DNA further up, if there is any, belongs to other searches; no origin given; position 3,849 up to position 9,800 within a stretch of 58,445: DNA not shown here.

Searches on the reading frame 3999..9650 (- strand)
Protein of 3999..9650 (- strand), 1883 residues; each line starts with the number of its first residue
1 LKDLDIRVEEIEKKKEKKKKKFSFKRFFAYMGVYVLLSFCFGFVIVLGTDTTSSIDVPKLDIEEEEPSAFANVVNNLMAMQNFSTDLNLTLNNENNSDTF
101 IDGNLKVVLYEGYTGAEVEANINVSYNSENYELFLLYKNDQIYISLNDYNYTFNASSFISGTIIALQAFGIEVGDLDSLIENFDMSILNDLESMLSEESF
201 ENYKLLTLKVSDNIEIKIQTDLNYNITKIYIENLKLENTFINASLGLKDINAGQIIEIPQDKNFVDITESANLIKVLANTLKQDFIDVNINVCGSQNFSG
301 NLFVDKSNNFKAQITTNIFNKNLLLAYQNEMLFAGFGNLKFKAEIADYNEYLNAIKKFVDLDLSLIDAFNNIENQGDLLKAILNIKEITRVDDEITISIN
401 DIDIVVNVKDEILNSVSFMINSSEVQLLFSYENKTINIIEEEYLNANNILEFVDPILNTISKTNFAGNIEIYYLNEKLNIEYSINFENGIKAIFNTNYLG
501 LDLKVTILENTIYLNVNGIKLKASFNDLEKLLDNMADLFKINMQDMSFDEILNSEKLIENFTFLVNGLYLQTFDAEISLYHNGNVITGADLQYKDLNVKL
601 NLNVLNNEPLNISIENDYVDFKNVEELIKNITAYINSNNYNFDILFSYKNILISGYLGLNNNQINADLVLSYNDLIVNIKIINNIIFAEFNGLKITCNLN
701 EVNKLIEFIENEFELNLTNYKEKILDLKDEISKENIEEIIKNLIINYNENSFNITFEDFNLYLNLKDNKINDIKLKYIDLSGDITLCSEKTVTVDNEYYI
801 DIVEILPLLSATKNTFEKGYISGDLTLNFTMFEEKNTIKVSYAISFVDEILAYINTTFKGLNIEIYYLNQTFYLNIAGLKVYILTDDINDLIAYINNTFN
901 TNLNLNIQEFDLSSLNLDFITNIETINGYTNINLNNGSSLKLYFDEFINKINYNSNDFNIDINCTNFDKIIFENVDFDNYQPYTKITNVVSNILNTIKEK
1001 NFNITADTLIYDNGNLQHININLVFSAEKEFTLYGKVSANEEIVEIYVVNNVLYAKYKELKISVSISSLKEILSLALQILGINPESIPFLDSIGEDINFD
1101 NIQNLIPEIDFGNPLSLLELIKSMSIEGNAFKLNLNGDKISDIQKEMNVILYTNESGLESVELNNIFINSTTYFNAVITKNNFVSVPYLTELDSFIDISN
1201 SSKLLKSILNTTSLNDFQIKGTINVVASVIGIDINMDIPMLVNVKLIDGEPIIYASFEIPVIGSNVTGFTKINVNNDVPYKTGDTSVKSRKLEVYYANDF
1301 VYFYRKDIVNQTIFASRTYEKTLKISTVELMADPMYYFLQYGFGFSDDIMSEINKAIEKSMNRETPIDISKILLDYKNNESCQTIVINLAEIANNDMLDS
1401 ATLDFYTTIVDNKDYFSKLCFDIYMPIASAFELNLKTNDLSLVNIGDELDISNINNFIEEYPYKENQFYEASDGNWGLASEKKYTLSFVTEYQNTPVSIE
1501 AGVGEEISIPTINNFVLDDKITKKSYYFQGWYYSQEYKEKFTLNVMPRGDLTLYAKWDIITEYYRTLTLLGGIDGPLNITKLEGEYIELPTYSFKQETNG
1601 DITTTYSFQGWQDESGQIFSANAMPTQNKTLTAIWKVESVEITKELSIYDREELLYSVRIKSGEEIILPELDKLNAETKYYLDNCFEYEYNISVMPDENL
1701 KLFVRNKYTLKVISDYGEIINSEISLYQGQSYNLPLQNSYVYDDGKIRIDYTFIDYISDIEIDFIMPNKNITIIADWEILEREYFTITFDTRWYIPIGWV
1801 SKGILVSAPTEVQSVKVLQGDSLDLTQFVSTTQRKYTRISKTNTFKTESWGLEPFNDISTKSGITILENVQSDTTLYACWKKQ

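Call 55: search_protein_families(library=pfam, proteins=[window:3999-9650:-], max_evalue=0.0001)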
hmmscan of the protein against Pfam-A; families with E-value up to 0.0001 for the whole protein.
window:3999-9650:- (1883 aa): 2 families
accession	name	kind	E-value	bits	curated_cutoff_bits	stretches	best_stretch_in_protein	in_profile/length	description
PF09479.16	Flg_new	-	1.7e-09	38.1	27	1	1484-1556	1-65/65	Listeria-Bacteroides repeat domain (List_Bact_rpt)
PF18998.6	Flg_new_2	-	7.8e-07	29.4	23.6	0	1605-1637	34-71/73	Divergent InlB B-repeat domain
